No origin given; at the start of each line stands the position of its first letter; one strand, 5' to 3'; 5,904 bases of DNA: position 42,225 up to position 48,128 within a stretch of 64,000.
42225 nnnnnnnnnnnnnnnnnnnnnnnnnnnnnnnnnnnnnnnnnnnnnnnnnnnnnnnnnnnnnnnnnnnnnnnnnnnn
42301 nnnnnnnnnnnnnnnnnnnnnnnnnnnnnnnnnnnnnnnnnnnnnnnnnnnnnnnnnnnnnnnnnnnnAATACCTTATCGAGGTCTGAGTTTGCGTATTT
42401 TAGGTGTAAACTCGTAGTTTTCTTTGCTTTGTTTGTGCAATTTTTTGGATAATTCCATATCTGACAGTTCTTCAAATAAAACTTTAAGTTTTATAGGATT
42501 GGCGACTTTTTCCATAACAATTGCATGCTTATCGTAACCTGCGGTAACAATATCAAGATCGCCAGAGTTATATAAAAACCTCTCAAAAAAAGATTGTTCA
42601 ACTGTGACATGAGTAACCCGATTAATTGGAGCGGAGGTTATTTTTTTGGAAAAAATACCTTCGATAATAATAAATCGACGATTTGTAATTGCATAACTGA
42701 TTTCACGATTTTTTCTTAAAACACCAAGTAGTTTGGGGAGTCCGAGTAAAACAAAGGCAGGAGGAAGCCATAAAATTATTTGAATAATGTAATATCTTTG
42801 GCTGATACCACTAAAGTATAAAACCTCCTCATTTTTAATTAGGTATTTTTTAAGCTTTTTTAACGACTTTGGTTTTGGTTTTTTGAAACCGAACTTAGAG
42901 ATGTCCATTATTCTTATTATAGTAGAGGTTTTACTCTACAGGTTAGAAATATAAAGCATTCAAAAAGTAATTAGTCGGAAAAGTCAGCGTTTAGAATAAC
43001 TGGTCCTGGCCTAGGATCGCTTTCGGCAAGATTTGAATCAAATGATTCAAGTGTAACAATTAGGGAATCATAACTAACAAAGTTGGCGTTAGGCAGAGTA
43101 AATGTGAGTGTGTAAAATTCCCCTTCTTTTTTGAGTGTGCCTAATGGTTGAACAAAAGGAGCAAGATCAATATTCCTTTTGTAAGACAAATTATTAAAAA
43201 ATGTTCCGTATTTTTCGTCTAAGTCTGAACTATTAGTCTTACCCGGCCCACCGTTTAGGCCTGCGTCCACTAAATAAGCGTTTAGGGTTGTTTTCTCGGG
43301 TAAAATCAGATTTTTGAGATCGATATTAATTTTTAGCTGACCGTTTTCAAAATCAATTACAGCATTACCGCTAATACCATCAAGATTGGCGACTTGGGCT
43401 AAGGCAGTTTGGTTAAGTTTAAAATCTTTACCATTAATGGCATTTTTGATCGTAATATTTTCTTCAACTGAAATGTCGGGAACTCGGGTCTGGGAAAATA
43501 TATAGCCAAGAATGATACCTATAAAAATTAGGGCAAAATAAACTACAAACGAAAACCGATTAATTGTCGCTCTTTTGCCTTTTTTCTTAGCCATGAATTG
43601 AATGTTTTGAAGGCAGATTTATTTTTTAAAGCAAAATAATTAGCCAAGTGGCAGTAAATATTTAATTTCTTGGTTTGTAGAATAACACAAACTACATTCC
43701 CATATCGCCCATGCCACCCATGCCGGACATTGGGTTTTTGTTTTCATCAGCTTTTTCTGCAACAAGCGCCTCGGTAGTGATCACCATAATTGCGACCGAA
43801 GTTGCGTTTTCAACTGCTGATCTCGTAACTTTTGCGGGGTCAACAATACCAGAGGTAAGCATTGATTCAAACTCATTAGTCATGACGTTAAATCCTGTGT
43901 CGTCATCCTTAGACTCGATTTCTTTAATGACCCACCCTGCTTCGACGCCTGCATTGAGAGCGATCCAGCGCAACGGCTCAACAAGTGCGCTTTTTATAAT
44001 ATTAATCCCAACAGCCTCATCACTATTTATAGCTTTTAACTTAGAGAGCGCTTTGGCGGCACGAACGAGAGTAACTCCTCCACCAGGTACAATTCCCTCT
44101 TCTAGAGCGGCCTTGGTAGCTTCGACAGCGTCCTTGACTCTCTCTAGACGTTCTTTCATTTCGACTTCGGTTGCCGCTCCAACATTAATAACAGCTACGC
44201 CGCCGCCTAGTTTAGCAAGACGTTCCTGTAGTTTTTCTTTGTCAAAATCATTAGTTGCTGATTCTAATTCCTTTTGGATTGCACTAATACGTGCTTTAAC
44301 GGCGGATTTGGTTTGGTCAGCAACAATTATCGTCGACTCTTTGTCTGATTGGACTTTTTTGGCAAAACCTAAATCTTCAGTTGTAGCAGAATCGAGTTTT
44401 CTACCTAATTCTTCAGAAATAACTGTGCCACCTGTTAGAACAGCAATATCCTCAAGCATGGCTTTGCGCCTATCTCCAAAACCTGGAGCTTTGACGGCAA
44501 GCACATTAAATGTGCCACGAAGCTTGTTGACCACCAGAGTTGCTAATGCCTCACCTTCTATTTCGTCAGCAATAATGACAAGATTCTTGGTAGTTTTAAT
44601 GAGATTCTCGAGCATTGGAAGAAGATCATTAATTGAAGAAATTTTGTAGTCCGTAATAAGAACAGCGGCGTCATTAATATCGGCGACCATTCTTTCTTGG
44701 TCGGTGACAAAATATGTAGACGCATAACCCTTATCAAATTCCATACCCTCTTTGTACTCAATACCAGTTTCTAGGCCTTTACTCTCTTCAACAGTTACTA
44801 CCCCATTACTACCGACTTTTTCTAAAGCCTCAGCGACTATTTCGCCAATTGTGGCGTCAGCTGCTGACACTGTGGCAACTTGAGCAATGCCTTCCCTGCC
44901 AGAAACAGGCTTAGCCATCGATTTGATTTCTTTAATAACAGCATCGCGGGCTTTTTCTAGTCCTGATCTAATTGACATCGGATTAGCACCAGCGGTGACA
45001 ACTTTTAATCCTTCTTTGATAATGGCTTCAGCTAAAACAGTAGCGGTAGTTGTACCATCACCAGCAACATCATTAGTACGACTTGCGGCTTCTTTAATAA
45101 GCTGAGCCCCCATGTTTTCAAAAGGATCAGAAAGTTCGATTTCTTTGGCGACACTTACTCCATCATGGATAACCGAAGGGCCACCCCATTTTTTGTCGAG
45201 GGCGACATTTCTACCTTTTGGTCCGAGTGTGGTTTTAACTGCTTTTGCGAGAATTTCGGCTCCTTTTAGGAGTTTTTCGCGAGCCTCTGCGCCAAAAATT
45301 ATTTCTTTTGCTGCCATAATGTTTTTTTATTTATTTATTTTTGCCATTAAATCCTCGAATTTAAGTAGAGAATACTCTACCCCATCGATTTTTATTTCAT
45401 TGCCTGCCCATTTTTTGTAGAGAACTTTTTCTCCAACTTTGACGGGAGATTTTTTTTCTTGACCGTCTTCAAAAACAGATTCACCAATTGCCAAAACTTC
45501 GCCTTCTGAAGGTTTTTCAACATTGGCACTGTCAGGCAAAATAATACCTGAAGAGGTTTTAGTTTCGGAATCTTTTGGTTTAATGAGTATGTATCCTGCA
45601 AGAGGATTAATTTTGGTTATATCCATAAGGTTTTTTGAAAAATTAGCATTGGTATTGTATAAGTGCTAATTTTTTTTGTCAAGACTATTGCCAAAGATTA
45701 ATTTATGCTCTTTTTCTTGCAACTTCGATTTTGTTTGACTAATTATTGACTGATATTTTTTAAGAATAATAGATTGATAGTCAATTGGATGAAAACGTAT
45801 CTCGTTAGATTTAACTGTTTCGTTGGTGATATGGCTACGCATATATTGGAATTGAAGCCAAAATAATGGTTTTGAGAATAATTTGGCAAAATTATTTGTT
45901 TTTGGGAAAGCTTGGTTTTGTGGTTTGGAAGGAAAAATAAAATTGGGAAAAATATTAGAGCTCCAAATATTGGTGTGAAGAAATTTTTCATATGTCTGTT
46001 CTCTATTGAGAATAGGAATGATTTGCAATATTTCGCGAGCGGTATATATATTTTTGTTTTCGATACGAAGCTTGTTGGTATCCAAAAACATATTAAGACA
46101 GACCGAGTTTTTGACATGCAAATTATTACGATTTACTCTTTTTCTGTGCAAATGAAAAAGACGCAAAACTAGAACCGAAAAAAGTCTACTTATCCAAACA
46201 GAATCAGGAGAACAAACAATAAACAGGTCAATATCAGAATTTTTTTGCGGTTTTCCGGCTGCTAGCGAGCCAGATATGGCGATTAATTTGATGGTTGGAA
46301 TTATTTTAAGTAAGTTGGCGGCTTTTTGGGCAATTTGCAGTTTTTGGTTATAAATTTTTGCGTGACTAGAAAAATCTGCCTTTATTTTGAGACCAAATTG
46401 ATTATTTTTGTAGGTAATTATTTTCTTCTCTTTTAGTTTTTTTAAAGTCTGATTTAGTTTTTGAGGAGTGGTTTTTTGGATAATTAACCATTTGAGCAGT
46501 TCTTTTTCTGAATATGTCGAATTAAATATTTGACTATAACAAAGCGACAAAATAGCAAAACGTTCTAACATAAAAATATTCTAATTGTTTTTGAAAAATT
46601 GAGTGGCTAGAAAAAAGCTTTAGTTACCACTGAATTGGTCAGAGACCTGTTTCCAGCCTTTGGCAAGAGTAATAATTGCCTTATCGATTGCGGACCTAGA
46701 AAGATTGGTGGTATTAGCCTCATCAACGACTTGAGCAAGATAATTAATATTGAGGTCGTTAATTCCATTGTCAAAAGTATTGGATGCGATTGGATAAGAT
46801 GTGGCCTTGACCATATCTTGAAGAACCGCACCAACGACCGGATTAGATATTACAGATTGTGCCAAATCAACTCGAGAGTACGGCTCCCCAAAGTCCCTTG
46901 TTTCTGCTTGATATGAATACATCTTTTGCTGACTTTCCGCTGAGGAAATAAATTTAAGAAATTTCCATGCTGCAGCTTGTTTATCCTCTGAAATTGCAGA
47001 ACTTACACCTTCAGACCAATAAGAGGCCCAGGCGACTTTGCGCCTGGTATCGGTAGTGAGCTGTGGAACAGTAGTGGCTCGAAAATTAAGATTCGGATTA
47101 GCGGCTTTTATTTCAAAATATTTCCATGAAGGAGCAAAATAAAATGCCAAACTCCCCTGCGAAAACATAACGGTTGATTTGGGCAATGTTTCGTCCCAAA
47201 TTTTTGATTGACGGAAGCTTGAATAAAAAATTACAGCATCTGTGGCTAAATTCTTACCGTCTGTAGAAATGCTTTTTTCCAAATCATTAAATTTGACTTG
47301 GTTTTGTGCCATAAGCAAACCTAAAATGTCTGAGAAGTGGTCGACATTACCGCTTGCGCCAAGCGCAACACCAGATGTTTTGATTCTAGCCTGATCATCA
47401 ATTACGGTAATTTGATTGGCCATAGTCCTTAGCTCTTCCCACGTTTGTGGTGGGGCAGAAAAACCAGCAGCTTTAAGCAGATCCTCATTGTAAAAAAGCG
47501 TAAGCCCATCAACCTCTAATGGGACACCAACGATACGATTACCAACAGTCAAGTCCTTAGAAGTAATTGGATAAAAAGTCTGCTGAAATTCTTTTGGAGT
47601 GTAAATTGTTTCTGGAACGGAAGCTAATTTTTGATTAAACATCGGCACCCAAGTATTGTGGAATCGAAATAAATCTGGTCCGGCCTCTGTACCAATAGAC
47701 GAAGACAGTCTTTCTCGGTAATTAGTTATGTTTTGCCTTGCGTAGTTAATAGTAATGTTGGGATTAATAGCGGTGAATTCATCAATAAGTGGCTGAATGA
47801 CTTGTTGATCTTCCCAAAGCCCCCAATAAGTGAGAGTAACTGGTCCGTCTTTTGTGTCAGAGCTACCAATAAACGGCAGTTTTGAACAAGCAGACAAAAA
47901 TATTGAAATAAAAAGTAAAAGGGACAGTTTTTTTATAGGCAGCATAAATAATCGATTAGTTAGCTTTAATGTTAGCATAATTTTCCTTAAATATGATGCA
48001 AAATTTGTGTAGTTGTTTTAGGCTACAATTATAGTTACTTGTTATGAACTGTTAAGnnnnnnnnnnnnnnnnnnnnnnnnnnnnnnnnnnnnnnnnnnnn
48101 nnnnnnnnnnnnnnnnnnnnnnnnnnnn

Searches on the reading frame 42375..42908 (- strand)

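Call 84: search_protein_families(library=pfam, proteins=[window:42375-42908:-], max_evalue=0.001)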
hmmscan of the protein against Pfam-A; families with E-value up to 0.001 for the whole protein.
window:42375-42908:- (177 aa): 1 family
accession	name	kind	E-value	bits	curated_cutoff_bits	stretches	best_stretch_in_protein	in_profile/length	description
PF03703.20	bPH_2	-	7e-15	55.5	22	1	68-141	2-74/78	Bacterial PH domain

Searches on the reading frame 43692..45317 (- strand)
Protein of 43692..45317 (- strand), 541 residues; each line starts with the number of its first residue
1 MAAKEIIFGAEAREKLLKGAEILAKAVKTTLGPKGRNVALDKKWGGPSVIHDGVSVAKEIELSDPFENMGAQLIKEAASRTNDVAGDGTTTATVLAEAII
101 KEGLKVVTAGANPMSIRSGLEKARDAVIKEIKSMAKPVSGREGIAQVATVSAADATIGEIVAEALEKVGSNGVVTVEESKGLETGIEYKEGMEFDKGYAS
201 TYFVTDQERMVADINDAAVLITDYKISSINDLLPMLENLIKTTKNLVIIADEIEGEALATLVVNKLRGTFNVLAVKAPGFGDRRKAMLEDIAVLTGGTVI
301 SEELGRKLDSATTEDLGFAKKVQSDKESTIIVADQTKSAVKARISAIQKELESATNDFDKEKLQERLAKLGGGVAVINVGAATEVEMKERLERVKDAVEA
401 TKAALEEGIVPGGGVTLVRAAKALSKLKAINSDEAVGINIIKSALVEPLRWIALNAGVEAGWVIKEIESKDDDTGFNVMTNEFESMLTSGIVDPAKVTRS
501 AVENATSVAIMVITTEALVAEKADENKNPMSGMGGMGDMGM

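Call 51: search_protein_families(library=pfam, proteins=[window:43692-45317:-], max_evalue=0.00001)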
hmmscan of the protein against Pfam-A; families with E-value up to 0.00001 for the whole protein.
window:43692-45317:- (541 aa): 1 family
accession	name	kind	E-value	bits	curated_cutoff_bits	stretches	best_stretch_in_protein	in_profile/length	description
PF00118.29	Cpn60_TCP1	-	4.1e-74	250.5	34.3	1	23-522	1-489/490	TCP-1/cpn60 chaperonin family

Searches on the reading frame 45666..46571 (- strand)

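Call 51: search_protein_families(library=pfam, proteins=[window:45666-46571:-], max_evalue=0.00001)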
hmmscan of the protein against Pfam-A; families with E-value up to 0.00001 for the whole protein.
window:45666-46571:- (301 aa): 1 family
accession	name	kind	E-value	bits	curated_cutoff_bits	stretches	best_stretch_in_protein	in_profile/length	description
PF18765.7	Polbeta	-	9.4e-06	26.2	26.9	0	83-123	2-42/93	Polymerase beta, Nucleotidyltransferase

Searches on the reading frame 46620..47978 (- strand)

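Call 51: search_protein_families(library=pfam, proteins=[window:46620-47978:-], max_evalue=0.00001)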
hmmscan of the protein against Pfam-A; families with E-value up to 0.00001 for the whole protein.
window:46620-47978:- (452 aa): 2 families
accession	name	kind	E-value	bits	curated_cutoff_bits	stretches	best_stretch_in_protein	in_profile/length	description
PF13416.11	SBP_bac_8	-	2.3e-25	90.4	27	1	64-357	2-256/279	Bacterial extracellular solute-binding protein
PF01547.30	SBP_bac_1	-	4.4e-21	76.6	26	1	57-351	6-307/307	Bacterial extracellular solute-binding protein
